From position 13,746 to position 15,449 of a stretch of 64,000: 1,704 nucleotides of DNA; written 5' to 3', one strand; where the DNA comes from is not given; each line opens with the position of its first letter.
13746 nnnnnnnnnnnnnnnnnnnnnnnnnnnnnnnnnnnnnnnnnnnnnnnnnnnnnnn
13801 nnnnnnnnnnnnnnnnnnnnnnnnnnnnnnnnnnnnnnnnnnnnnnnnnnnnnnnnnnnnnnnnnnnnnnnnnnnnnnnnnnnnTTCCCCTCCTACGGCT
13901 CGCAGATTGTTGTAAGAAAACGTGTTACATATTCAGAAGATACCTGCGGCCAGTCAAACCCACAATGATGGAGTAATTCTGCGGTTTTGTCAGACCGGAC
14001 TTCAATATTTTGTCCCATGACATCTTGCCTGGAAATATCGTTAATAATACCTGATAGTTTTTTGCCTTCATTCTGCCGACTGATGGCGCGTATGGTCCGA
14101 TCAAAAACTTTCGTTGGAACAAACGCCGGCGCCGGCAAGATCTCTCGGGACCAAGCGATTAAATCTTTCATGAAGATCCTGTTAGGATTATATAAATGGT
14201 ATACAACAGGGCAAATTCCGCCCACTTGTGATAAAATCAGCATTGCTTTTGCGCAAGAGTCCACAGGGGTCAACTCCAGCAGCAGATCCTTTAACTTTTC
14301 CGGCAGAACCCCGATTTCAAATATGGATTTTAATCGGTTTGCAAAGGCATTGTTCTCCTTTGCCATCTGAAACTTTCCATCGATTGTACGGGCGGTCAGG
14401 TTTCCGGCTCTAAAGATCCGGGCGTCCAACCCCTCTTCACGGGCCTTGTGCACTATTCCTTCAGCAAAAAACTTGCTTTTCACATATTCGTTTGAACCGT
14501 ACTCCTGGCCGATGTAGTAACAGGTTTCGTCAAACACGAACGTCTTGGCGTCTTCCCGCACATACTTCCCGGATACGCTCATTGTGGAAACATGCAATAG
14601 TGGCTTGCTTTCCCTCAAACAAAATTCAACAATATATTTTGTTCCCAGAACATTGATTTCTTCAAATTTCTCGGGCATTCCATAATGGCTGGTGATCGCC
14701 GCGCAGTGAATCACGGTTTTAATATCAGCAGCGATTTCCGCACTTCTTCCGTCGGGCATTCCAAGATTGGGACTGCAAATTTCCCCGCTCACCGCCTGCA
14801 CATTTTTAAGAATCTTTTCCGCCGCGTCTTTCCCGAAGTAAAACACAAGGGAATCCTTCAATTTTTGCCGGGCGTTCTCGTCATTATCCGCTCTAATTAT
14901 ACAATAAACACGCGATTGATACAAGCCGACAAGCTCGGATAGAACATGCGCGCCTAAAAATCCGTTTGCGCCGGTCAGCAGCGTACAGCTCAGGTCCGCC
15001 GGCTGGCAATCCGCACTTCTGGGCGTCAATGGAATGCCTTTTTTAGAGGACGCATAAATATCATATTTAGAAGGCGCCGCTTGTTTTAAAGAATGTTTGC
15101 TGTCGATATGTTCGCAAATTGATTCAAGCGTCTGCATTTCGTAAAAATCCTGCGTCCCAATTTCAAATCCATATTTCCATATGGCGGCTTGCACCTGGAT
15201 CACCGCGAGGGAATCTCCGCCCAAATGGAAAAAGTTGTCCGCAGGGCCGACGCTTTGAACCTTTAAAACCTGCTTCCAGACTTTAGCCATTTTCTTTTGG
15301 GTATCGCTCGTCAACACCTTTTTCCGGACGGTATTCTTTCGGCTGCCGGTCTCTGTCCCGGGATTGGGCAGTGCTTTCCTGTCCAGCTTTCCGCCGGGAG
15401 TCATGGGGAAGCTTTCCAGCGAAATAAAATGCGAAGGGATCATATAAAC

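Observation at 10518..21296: Reductase-terminated bimodular NRPS apparently co-transcribed with a 7TM histidine kinase and a REC-HD-GYP (c-di-GMP phosphodiesterase) regulator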

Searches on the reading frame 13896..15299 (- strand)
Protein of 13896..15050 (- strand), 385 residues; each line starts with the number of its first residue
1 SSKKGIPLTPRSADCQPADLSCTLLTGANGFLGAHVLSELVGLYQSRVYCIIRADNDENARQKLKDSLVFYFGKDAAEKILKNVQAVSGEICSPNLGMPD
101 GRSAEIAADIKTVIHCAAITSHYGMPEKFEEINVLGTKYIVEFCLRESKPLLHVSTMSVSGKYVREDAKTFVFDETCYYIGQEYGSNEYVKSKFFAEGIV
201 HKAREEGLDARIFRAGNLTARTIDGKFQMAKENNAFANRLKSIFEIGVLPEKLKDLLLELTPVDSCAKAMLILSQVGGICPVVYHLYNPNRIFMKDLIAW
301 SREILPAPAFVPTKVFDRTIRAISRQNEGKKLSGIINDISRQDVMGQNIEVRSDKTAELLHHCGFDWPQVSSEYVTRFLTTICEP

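Call 29: find_related_loci(query=A1, collection=genome_contigs, flank=10000)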
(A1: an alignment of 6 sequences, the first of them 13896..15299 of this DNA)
Query A1 (468 aa) in genome_contigs; peptide patterns used: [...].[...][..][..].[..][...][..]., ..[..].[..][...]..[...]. (x = any residue, [..] = any of these).
121 stretches matched a pattern; 38 encode a relative of the query (tblastn E <= 1e-3); 38 distinct loci.
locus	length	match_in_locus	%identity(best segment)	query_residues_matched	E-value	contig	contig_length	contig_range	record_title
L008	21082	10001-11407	59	1-468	0e+0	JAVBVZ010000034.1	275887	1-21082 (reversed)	MAG: Christensenellaceae bacterium isolate ZNE14_Bin5 all_Scaff014875, whole genome shotgun sequence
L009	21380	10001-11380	41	1-465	4e-116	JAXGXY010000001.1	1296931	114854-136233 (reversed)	MAG: Christensenellales bacterium isolate AnMBR.bin500 bin500_1, whole genome shotgun sequence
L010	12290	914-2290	43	1-465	2e-112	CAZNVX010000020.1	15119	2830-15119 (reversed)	MAG TPA_asm: uncultured Christensenellaceae bacterium isolate SRP241326_co1_47 genome assembly, contig: NODE_5526_length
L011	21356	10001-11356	42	1-467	3e-111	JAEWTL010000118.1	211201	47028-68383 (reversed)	MAG: Bacillota bacterium isolate OH_SDB_141 k127_575603, whole genome shotgun sequence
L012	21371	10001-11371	42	1-465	6e-111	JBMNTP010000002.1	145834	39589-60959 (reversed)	MAG: Christensenellales bacterium isolate SBF912SR8HQ0005 scaffold_173_c1, whole genome shotgun sequence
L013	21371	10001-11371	41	1-465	2e-109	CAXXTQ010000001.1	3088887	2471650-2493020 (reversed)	MAG: Christensenellaceae bacterium isolate da5b4d75-ff56-416d-93ad-0d8c7092aa02 genome assembly, contig: contig_1, whole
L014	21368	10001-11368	40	1-465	2e-109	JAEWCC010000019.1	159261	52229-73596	MAG: Bacillota bacterium isolate OH_PBB_276 k127_723391, whole genome shotgun sequence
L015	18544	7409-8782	40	1-465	1e-107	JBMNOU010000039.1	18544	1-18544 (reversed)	MAG: Christensenellales bacterium isolate SBF912SR8HQ0013 scaffold_5661_c1, whole genome shotgun sequence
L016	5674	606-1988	39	1-465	7e-108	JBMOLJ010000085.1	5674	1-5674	MAG: Bacillota bacterium isolate Betzabe_MAG021 MAG021_85, whole genome shotgun sequence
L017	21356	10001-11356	39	1-465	2e-106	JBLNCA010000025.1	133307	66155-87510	MAG: Burkholderiales bacterium isolate MAG137 PRJNA950955_bin43_renamed_24, whole genome shotgun sequence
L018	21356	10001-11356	40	1-465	5e-106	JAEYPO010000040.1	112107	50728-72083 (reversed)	MAG: Bacillota bacterium isolate OH_CBB_199 k127_2067426, whole genome shotgun sequence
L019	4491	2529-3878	41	1-465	1e-103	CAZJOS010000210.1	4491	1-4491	MAG TPA_asm: uncultured Christensenellaceae bacterium isolate SRP192927_co6_839 genome assembly, contig: NODE_55111_leng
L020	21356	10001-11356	40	1-465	6e-107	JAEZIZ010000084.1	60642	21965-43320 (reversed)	MAG: Bacillota bacterium isolate OH_CDB_211 k127_1718631, whole genome shotgun sequence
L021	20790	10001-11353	42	1-465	2e-102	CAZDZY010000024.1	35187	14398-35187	MAG TPA_asm: uncultured Christensenellaceae bacterium isolate SRP192927_co6_833 genome assembly, contig: NODE_2071_lengt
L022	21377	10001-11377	39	1-465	2e-102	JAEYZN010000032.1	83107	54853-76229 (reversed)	MAG: Bacillota bacterium isolate OH_CBlB_98 k127_1253203, whole genome shotgun sequence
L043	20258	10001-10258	51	1-86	2e-23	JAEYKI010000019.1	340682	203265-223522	MAG: Bacillota bacterium isolate OH_HFB_433 k127_23273, whole genome shotgun sequence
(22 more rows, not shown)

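Call 36: search_protein_families(library=pfam, proteins=[L043:7109-11428:+, L043:5055-6788:+, L043:15303-19796:+, L043:2623-3879:+, L043:3912-4871:+, L043:1009-2307:-])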
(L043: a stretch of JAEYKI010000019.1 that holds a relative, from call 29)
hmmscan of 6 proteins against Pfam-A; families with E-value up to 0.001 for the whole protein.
L043:7109-11428:+ (1439 aa): 4 families
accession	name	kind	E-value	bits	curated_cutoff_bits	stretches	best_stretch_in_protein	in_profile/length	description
PF00668.25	Condensation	-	5.6e-83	279.6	30.6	1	6-439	4-451/456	Condensation domain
PF00501.34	AMP-binding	-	6.8e-82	275.7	29.9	1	464-807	1-384/384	AMP-binding enzyme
PF00550.31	PP-binding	-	7.1e-12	45.8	20.8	1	968-1029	3-67/67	Phosphopantetheine attachment site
PF13193.12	AMP-binding_C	-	4.2e-06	28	24.5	1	864-936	1-76/76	AMP-binding enzyme C-terminal domain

L043:5055-6788:+ (577 aa): 2 families
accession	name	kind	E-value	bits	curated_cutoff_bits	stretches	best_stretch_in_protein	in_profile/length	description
PF00501.34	AMP-binding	-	2.3e-68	231.2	29.9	1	36-439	4-384/384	AMP-binding enzyme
PF23562.2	AMP-binding_C_3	-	8.9e-10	39.5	20.8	1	475-575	2-107/124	AMP-binding enzyme C-terminal domain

L043:15303-19796:+ (1497 aa): 4 families
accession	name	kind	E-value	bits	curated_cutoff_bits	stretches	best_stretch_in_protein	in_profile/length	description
PF18676.6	MBG_2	-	1.3e-91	301.7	25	7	662-740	1-72/72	MBG domain (YGX type)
PF09479.16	Flg_new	-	7.1e-45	151.4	27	5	282-346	1-65/65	Listeria-Bacteroides repeat domain (List_Bact_rpt)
PF18998.6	Flg_new_2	-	4.9e-14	52.5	23.6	2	213-280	1-72/73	Divergent InlB B-repeat domain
PF03174.19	CHB_HEX_C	-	0.00025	21.4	23.6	0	601-643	26-67/76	Chitobiase/beta-hexosaminidase C-terminal domain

L043:2623-3879:+ (418 aa): 2 families
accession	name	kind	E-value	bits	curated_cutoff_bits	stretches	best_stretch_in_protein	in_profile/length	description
PF18947.5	HAMP_2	-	6.6e-31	106.5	24.3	1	291-356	2-67/67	HAMP domain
PF00672.30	HAMP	-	1.1e-16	61.3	25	1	214-261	2-49/53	HAMP domain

L043:3912-4871:+ (319 aa): 2 families
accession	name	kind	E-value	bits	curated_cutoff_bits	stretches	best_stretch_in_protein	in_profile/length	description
PF00015.26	MCPsignal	-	1.2e-46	159.1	34.6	1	131-284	4-171/172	Methyl-accepting chemotaxis protein (MCP) signalling domain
PF18947.5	HAMP_2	-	5.1e-11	42.8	24.3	1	6-62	11-67/67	HAMP domain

L043:1009-2307:- (432 aa): 1 family
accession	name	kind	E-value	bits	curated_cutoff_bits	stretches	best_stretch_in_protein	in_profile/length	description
PF07690.21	MFS_1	-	5.8e-46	157.4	33.4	2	52-367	8-322/347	Major Facilitator Superfamily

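Call 77: search_solved_structures(query=window:13896-15050:-, max_evalue=0.00001)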
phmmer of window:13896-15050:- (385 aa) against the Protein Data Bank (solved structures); distinct sequences matched with E-value up to 0.00001: 11.
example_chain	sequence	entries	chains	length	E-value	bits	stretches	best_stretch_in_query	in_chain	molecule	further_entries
4f6c_A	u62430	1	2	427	1.2e-44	155.8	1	19-375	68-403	AusA reductase domain protein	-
4f6l_B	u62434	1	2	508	2e-44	155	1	19-375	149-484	AusA reductase domain protein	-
6vtj_A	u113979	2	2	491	5e-44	153.7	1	16-379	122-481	Non-ribosomal peptide synthetase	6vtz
4u7w_A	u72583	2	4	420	5.1e-28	101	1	20-302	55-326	MxaA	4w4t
8v1x_A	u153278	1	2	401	2.3e-22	82.4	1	18-298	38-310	Type I polyketide synthase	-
4dqv_A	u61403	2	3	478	2.9e-14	55.8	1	19-230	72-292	PROBABLE PEPTIDE SYNTHETASE NRP (PEPTIDE SYNTHASE) | Peptide synthetase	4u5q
5msc_A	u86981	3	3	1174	1.7e-13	53.3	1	16-249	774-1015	Carboxylic acid reductase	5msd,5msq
5msp_A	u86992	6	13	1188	3.7e-11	45.6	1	18-255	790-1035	Thioester reductase domain-containing protein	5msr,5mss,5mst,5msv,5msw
9x29_A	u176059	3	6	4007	8.9e-09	37.7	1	22-251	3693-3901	PKS-NRPS hybrid synthetase psoA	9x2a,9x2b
5mso_A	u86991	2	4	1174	1.5e-08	37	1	20-256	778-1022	Carboxylic acid reductase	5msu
9x2c_A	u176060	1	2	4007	2.8e-08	36.1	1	22-251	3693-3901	PKS-NRPS hybrid synthetase psoA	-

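Call 81: search_protein_families(library=pfam, proteins=[L043:10199-11425:+], max_evalue=0.1)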
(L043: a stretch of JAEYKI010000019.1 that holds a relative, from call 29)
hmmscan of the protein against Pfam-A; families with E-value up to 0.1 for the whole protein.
L043:10199-11425:+ (409 aa): 2 families
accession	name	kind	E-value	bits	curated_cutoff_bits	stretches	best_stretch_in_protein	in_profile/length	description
PF02882.25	THF_DHG_CYH_C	-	0.0002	21.1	27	0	238-276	68-106/160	Tetrahydrofolate dehydrogenase/cyclohydrolase, NAD(P)-binding domain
PF02826.25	2-Hacid_dh_C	-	0.084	12.7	25.1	0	167-195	28-56/178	D-isomer specific 2-hydroxyacid dehydrogenase, NAD binding domain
